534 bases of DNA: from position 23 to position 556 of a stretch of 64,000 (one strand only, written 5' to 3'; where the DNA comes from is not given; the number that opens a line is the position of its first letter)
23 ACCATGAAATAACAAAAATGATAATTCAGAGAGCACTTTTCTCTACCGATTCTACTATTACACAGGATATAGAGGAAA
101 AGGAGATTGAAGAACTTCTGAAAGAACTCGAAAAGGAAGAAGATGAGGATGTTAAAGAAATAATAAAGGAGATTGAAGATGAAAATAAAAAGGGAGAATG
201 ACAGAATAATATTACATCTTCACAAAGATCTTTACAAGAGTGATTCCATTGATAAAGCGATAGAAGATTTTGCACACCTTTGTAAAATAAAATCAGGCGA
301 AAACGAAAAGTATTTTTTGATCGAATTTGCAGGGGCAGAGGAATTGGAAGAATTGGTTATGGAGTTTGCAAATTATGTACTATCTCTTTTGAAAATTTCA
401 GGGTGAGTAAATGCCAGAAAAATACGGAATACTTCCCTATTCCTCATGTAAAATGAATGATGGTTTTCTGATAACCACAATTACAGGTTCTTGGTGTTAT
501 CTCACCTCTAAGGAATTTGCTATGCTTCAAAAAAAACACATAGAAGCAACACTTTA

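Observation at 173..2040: Candidate His-Xaa-Ser (HxsA/HxsB-like) RiPP system in an archaeon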

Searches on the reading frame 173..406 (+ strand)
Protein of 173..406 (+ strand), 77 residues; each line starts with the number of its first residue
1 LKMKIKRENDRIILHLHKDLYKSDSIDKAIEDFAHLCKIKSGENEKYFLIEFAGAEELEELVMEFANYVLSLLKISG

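Call 3: search_protein_families(library=ncbifam, proteins=[window:173-406:+], max_evalue=0.1)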
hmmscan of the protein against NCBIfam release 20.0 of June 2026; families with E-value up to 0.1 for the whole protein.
window:173-406:+ (77 aa): 2 families
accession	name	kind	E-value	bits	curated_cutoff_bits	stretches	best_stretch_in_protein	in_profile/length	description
NF038315.1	HxsD_rel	equivalog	1.2e-18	67.1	41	1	14-73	1-61/62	HxsD-like protein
TIGR03976.1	chp_LLNDYxLRE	equivalog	0.00016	22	50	1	16-70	1-60/90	His-Xaa-Ser system protein HxsD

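Call 4: search_protein_families(library=pfam, proteins=[window:173-406:+], max_evalue=0.1)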
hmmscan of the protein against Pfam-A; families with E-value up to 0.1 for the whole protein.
window:173-406:+ (77 aa): 1 family
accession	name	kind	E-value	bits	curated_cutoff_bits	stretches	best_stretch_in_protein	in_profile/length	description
PF16343.11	DUF4973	-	0.011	16.2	27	1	16-53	73-109/129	Domain of unknown function (DUF4973)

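Call 40: search_protein_families(library=padloc, proteins=[window:173-406:+], max_evalue=0.01)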
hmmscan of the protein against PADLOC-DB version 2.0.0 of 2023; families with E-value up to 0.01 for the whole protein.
window:173-406:+ (77 aa): 0 families

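Call 56: find_homologous_proteins(query=window:179-403:+, max_evalue=0.001)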
Query window:179-403:+ (75 aa): 2 proteins with E <= 0.001 among 2 candidates.
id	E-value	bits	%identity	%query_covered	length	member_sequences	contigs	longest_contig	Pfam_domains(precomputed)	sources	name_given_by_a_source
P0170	2.1e-40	153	100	100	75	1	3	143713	-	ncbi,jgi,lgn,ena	-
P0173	3.9e-35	136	88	100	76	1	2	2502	-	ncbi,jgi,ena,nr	ncbi:MAG: hypothetical protein DRP54_09730 [Spirochaetes bacterium]|nr:MAG: hypothetical protein DRP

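Call 68: predict_structure(protein=window:179-403:+)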
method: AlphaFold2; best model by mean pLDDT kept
length: 75 residues; sequences in the alignment: 1
mean_pLDDT: 71.6   pTM: 0.54
mean pLDDT of the five models: 71.6, 70.5, 68.2, 64.6, 61.6
residues with pLDDT >= 90: 0; 70-90: 51; 50-70: 22; < 50: 2
segments of 3 or more residues with pLDDT < 50: none
pLDDT, mean of each block of 10 residues (from residue 1): 78 70 72 73 68 71 78 53
secondary structure, 60 per line:
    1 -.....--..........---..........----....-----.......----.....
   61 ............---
elements in order: E2-6 E9-15 H22-31 E36-39 E45-51 H56-72

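Call 70: fold_search(model_id=the predicted structure, library=pdb)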
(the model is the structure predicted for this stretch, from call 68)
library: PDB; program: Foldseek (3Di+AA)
matches with E <= 10: 547; with E <= 0.001: 0
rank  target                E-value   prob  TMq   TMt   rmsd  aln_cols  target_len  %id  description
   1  9sfp_L                3.8e-01  0.44  0.40  0.36   5.6        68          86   13  Native cytoplasmic lattices from mouse oocytes (released 2026-03-18)
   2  3kxy_D                4.5e-01  0.41  0.41  0.29   4.8        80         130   10  Crystal Structure of the ExsC-ExsE Complex (released 2010-06-30)
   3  3m10_A                5.1e-01  0.69  0.55  0.15   3.6        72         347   18  Substrate-free form of Arginine Kinase (released 2010-03-16)
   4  3pdk_A                5.8e-01  0.51  0.48  0.12   4.6        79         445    9  crystal structure of phosphoglucosamine mutase from B. anthracis (released 2011-08-24)
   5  3j80_j                5.8e-01  0.23  0.40  0.37   5.1        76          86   24  CryoEM structure of 40S-eIF1-eIF1A preinitiation complex (released 2014-11-05)
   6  5jlt_C                6.6e-01  0.72  0.53  0.39   2.9        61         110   15  The crystal structure of the bacteriophage T4 MotA C-terminal domain in complex with dsDNA reveals a novel protein-DNA (released 2017-05-03)
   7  1jyo_A                6.6e-01  0.33  0.43  0.30   5.3        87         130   17  Structure of the Salmonella Virulence Effector SptP in Complex with its Secretion Chaperone SicP (released 2001-11-07)
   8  8hcn_D                6.6e-01  0.16  0.32  0.14   5.4        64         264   11  CryoEM Structure of Klebsiella pneumoniae UreD/urease complex (released 2023-05-03)
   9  8q8o_A                7.5e-01  0.23  0.40  0.28   5.6        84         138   12  PA14_16140 protein: the regulator of an operon involved in the biofilm formation in PA14 P. aeruginosa (released 2024-02-28)
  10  3kxy_F                7.5e-01  0.20  0.36  0.23   6.1        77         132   14  Crystal Structure of the ExsC-ExsE Complex (released 2010-06-30)
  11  1ztg_B                8.0e-01  0.35  0.45  0.45   4.3        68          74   18  human alpha polyC binding protein KH1 (released 2006-05-27)
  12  7kld_A                8.0e-01  0.35  0.45  0.37   4.9        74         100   14  Crystal Structure of an Essential Ribosomal Processing Protease Prp from S. aureus in complex with a covalently linked (released 2021-09-01)
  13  3vke_B                8.5e-01  0.35  0.46  0.46   4.2        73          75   16  Contribution of the first K-homology domain of poly(C)-binding protein 1 to its affinity and specificity for C-rich ol (released 2012-02-29)
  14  1k3s_B                8.5e-01  0.23  0.38  0.31   6.1        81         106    6  Type III Secretion Chaperone SigE (released 2001-11-28)
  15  4qjv_D                8.5e-01  0.16  0.38  0.34   7.2        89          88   13  The X-ray crystal structure of Rpo3/Rpo11 heterodimer of euryarchaeal RNA polymerase from Thermococcus kodakarensis (released 2014-10-08)
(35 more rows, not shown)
